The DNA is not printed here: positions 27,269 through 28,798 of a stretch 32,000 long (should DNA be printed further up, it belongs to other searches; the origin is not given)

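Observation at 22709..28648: Arn/Gtr-like lipid-carrier pathway for an N-acyl 4-amino-6-deoxyhexose, ending in a PIG-V-like GT-C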

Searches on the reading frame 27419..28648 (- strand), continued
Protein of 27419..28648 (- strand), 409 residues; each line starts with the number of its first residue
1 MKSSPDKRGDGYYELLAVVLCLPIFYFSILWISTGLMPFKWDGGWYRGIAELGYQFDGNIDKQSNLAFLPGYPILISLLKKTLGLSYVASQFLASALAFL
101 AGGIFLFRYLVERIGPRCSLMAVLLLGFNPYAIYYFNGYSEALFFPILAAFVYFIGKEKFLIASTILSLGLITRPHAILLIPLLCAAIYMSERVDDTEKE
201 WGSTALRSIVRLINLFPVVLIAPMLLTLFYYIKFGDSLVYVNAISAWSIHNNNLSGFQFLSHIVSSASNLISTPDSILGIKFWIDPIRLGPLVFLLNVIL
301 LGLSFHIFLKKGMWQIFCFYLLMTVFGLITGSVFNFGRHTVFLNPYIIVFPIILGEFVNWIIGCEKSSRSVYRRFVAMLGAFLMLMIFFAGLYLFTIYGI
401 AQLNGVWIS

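Call 38: search_protein_families(library=pfam, proteins=[L004:1295-3289:+, L004:7412-8671:+, L004:11173-11757:+, L004:12159-12899:-, L004:14490-14948:-, L004:14945-16144:-, L004:16141-17262:-, L004:17229-18374:-, L004:18367-19371:-, L004:19317-20192:-], max_evalue=0.001)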
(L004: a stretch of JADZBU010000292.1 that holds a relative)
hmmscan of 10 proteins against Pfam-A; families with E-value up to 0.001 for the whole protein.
L004:1295-3289:+ (664 aa): 5 families
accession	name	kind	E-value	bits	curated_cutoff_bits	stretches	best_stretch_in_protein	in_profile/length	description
PF08241.18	Methyltransf_11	-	7.3e-12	46.2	21.2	1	94-186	2-95/95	Methyltransferase domain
PF13649.12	Methyltransf_25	-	3.6e-09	37.6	27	1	94-182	3-97/97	Methyltransferase domain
PF13489.12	Methyltransf_23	-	2.2e-08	34.5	27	1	94-191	28-121/164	Methyltransferase domain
PF07021.18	MetW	-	8.2e-06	26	21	1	92-149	17-75/193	Methionine biosynthesis protein MetW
PF08242.18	Methyltransf_12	-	0.0001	23.4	30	1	94-184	2-98/98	Methyltransferase domain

L004:7412-8671:+ (419 aa): 1 family
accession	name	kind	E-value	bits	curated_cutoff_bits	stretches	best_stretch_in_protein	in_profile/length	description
PF05050.19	Methyltransf_21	-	1.3e-16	61.6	22.7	1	48-188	1-152/173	Methyltransferase FkbM domain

L004:11173-11757:+ (194 aa): 0 families

L004:12159-12899:- (246 aa): 0 families

L004:14490-14948:- (152 aa): 1 family
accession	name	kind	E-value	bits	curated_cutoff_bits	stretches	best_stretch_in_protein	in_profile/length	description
PF04138.20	GtrA_DPMS_TM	-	9e-17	61.8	26.1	1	27-142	1-117/117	GtrA/DPMS, transmembrane domain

L004:14945-16144:- (399 aa): 8 families
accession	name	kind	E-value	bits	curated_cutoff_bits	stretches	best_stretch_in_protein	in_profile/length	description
PF01071.24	GARS_A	-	1.8e-09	38.2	27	1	112-209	4-106/194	Phosphoribosylglycinamide synthetase, ATP-grasp (A) domain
PF13535.11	ATP-grasp_4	-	6.4e-08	32.8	27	1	146-281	3-152/160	ATP-grasp domain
PF02786.22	CPSase_L_D2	-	1.1e-06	28.8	19.8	1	111-282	2-181/211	Carbamoyl-phosphate synthase L chain, ATP binding domain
PF18130.6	ATPgrasp_N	-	7.7e-06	26.8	27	1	25-98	2-81/81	ATP-grasp N-terminal domain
PF02655.19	ATP-grasp_3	-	1.5e-05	25.6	23.2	1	145-280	31-156/160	ATP-grasp domain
PF02222.28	ATP-grasp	-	2e-05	24.7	27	1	117-264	2-147/179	ATP-grasp domain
PF07478.18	Dala_Dala_lig_C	-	0.00012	22.1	24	1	135-196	26-85/204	D-ala D-ala ligase C-terminus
PF02955.21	GSH-S_ATP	-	0.00072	19.5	23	0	148-202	34-88/175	Prokaryotic glutathione synthetase, ATP-grasp domain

L004:16141-17262:- (373 aa): 1 family
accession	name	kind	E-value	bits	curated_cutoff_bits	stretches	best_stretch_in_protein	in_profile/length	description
PF05050.19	Methyltransf_21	-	8.9e-13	49.1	22.7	1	206-333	1-151/173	Methyltransferase FkbM domain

L004:17229-18374:- (381 aa): 3 families
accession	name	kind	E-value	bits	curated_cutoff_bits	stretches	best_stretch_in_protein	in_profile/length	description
PF22725.1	GFO_IDH_MocA_C3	-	1.5e-19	70.6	27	1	140-270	1-123/124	GFO/IDH/MocA C-terminal domain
PF01408.29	GFO_IDH_MocA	-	7.6e-14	52.9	24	1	6-132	2-120/120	Oxidoreductase family, NAD-binding Rossmann fold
PF02894.22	GFO_IDH_MocA_C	-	3.6e-10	40.5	22.9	1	144-373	1-216/218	Oxidoreductase family, C-terminal alpha/beta domain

L004:18367-19371:- (334 aa): 3 families
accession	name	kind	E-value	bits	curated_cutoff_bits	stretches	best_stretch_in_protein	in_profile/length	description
PF00535.33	Glycos_transf_2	-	1e-29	104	23.3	1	26-177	1-151/168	Glycosyl transferase family 2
PF10111.15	Glyco_tranf_2_2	-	0.00049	20.1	27.3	1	37-118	11-93/276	Glycosyltransferase like family 2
PF12804.13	NTP_transf_3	-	0.00099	19.8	27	0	92-192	70-145/160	MobA-like NTP transferase domain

L004:19317-20192:- (291 aa): 5 families
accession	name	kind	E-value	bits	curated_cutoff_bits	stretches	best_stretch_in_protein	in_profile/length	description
PF13489.12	Methyltransf_23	-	3.4e-14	53.3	27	1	52-206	5-160/164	Methyltransferase domain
PF08242.18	Methyltransf_12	-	1.5e-09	38.9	30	1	74-167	1-98/98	Methyltransferase domain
PF08241.18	Methyltransf_11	-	2.9e-08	34.7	21.2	1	74-169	1-95/95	Methyltransferase domain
PF13649.12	Methyltransf_25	-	1.1e-07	32.8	27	1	74-165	2-97/97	Methyltransferase domain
PF13847.12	Methyltransf_31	-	0.00087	19.4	27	0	72-173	6-113/145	Methyltransferase domain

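Call 49: list_cluster_members(proteins=[P0010, P0011, P0012, P0013, P0014, P0015, P0016, P0017, P0018, P0019])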
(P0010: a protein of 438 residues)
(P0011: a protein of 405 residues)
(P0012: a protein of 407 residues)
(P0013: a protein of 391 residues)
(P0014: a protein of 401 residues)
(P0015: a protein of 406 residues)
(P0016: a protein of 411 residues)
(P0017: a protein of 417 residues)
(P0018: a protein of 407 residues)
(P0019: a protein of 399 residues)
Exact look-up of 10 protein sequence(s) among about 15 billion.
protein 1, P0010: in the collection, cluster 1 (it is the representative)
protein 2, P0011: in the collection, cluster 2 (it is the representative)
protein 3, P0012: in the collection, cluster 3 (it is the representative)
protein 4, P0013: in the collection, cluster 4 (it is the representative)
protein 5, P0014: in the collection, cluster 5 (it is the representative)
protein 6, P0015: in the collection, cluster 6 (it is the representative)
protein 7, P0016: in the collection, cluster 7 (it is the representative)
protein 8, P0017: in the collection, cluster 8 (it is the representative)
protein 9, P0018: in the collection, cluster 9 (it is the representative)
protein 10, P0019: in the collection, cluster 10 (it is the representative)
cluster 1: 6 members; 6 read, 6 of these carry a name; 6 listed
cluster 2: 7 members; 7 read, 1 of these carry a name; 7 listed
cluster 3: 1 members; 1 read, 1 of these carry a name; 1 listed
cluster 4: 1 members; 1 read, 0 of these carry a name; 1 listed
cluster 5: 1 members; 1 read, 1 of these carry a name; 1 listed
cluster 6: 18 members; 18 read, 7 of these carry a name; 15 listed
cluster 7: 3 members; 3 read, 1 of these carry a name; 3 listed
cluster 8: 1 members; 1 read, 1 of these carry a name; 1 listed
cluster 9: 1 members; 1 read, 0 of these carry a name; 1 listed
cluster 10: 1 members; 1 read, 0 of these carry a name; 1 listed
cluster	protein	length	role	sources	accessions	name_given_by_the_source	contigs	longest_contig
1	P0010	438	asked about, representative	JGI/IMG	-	hypothetical protein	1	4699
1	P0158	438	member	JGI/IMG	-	Gpi18-like mannosyltransferase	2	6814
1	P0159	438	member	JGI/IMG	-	Gpi18-like mannosyltransferase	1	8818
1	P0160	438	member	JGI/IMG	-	hypothetical protein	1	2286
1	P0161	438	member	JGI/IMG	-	Gpi18-like mannosyltransferase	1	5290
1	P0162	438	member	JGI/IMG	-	Gpi18-like mannosyltransferase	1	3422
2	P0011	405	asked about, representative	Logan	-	-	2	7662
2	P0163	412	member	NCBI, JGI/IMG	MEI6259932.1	MAG: hypothetical protein WCR46_08500 [Deltaproteobacteria bacterium] | hypothetical protein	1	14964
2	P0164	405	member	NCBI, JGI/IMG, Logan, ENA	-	-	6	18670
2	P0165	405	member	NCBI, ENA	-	-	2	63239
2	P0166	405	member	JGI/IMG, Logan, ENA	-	-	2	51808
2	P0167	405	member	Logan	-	-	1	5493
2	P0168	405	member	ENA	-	-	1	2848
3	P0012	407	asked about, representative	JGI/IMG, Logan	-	hypothetical protein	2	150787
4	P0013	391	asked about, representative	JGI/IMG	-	-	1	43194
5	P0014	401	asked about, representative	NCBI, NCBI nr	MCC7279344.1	MAG: hypothetical protein IT487_13655 [Chromatiaceae bacterium] | hypothetical protein [Chromatiaceae bacterium]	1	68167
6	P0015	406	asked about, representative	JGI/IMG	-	hypothetical protein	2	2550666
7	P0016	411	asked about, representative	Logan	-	-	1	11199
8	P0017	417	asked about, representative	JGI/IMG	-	Mannosyltransferase (PIG-V)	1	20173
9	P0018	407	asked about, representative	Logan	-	-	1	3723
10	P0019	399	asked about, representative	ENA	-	-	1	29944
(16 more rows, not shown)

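Call 50: find_encoding_contigs(protein=P0012, flank=10000, max_places=1)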
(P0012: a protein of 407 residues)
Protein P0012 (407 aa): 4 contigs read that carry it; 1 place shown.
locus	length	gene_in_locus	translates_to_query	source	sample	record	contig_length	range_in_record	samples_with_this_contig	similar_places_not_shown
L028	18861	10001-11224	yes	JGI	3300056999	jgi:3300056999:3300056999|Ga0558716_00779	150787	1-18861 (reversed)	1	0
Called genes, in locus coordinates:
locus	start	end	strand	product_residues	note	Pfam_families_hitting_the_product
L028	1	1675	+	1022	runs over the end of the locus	PF13439:Glyco_transf_4, PF13692:Glyco_trans_1_4 (weak), PF20706:GT4-conflict (faint), PF00534:Glycos_transf_1, PF13692:Glyco_trans_1_4, PF13578:Methyltransf_24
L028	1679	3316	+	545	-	PF13439:Glyco_transf_4, PF13579:Glyco_trans_4_4, PF00534:Glycos_transf_1, PF13692:Glyco_trans_1_4, PF13524:Glyco_trans_1_2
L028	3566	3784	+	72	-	-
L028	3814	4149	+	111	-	PF01370:Epimerase, PF16363:GDP_Man_Dehyd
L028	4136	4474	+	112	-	-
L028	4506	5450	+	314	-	PF00535:Glycos_transf_2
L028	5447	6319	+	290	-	PF00551:Formyl_trans_N, PF02911:Formyl_trans_C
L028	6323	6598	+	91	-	-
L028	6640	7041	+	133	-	PF04138:GtrA_DPMS_TM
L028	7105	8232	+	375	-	PF01041:DegT_DnrJ_EryC1, PF00155:Aminotran_1_2, PF00266:Aminotran_5 (weak)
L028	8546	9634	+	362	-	PF05598:DUF772, PF01609:DDE_Tnp_1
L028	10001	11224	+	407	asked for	-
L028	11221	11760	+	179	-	-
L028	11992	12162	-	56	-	PF00872:Transposase_mut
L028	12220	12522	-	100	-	PF05598:DUF772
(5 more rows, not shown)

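Call 51: find_encoding_contigs(protein=P0015, flank=10000, max_places=1)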
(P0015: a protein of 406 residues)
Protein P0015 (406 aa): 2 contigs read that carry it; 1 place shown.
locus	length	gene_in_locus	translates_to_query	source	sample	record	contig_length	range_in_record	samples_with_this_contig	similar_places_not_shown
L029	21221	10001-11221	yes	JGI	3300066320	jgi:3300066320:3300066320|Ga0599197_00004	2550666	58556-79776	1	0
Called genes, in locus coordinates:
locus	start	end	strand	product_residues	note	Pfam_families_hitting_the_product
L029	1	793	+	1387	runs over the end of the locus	PF13439:Glyco_transf_4, PF20706:GT4-conflict, PF00534:Glycos_transf_1, PF13692:Glyco_trans_1_4, PF00534:Glycos_transf_1, PF13692:Glyco_trans_1_4, PF00534:Glycos_transf_1, PF13692:Glyco_trans_1_4, +4 more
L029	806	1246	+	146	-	PF03567:Sulfotransfer_2 (faint)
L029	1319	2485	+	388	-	PF14524:Wzt_C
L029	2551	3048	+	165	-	-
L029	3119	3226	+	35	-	-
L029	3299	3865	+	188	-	-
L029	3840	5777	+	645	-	PF00112:Peptidase_C1, PF13529:Peptidase_C39_2 (faint), PF18998:Flg_new_2, PF07483:W_rich_C (faint), PF13517:FG-GAP_3, PF01839:FG-GAP (weak), PF13517:FG-GAP_3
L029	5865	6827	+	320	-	PF00535:Glycos_transf_2, PF13641:Glyco_tranf_2_3 (weak)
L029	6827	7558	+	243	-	PF00583:Acetyltransf_1, PF13508:Acetyltransf_7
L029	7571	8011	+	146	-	PF04138:GtrA_DPMS_TM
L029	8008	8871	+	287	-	PF13489:Methyltransf_23, PF13847:Methyltransf_31, PF08241:Methyltransf_11, PF08242:Methyltransf_12, PF13649:Methyltransf_25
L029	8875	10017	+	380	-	PF01041:DegT_DnrJ_EryC1, PF00155:Aminotran_1_2 (weak)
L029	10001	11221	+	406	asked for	-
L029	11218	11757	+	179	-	-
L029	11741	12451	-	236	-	-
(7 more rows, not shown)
